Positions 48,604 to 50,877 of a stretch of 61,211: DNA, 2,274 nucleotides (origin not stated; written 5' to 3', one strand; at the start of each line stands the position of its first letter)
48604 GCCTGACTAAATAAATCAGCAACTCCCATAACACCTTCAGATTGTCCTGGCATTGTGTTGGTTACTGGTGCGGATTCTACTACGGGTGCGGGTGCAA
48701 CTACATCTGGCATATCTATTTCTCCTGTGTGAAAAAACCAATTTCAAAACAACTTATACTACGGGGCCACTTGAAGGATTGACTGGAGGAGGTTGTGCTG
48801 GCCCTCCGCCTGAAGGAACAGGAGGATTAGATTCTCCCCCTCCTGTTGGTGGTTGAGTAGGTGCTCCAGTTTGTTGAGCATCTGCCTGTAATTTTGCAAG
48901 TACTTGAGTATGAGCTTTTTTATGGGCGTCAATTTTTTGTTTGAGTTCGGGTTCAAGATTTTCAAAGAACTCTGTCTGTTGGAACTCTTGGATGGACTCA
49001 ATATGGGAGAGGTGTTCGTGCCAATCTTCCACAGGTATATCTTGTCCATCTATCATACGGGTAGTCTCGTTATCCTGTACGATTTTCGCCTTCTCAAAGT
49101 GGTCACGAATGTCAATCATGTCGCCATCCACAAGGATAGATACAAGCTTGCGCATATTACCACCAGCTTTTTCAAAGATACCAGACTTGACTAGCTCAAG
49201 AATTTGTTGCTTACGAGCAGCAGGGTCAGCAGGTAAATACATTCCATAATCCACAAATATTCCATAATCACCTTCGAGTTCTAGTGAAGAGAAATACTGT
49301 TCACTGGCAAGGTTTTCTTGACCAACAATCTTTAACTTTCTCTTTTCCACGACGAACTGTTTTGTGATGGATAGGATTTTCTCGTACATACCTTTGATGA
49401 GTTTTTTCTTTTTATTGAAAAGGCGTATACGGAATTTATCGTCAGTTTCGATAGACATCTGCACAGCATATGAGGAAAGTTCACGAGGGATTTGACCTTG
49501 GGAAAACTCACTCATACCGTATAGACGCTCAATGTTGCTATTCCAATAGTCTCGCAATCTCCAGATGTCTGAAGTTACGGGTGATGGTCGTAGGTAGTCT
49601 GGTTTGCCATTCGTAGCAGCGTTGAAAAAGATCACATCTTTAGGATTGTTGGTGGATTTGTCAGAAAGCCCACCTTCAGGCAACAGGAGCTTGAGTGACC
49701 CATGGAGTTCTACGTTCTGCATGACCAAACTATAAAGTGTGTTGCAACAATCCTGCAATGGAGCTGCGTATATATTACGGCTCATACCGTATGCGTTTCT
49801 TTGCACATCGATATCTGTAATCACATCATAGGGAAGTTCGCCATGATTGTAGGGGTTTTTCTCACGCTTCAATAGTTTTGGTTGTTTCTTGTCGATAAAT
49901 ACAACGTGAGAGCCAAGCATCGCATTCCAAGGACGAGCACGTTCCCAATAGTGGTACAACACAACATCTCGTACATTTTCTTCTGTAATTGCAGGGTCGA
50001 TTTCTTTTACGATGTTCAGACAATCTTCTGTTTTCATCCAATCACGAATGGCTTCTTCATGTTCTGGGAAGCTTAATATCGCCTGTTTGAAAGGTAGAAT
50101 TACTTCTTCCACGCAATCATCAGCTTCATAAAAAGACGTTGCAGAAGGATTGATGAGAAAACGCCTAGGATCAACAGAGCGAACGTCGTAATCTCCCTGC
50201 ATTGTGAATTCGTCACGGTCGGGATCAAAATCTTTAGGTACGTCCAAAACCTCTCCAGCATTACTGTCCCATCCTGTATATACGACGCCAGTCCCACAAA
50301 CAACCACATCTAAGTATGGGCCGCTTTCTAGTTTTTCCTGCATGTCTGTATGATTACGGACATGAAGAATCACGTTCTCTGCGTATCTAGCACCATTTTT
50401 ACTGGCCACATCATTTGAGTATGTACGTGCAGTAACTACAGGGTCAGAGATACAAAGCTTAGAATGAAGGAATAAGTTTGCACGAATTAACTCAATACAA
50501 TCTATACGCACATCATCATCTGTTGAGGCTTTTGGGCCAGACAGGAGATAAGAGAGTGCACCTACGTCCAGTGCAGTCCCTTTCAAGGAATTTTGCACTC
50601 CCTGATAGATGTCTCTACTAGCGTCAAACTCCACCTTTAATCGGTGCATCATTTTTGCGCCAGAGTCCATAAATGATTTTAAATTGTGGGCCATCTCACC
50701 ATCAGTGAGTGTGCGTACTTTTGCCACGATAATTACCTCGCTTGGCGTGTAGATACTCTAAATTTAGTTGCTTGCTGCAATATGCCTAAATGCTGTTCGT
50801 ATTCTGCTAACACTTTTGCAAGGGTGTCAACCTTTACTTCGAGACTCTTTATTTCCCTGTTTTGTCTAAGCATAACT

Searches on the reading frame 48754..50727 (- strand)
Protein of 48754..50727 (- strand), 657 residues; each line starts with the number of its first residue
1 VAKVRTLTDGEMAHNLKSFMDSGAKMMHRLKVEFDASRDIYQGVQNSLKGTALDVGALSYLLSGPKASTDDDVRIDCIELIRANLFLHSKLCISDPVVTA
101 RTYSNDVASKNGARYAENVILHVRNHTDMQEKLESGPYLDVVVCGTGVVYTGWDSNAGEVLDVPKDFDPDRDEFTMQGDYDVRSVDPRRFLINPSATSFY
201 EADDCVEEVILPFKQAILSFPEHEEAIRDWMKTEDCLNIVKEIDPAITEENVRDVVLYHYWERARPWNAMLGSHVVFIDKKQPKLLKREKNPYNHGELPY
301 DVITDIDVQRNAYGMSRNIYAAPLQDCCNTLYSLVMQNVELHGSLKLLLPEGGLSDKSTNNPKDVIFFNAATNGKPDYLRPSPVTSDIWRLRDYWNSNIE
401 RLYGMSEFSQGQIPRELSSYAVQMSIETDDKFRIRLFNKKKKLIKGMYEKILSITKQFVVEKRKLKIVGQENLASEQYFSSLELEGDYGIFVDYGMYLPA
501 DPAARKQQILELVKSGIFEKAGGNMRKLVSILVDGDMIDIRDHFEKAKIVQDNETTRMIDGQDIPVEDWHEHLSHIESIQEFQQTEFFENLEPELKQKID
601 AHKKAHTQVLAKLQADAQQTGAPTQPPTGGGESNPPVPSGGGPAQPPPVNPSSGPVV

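Call 8: search_protein_families(library=phrogs, proteins=[window:48754-50727:-], max_evalue=0.001)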
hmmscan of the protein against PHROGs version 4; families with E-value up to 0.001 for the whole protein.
window:48754-50727:- (657 aa): 3 families
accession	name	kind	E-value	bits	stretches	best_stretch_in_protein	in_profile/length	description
phrog_156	-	head and packaging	1.1e-24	87.9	1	94-624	82-627/681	portal protein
phrog_332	-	connector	3.5e-13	49.8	1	95-412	85-381/560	head-tail adaptor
phrog_1216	-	head and packaging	5.1e-06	26.3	1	176-417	208-467/714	portal protein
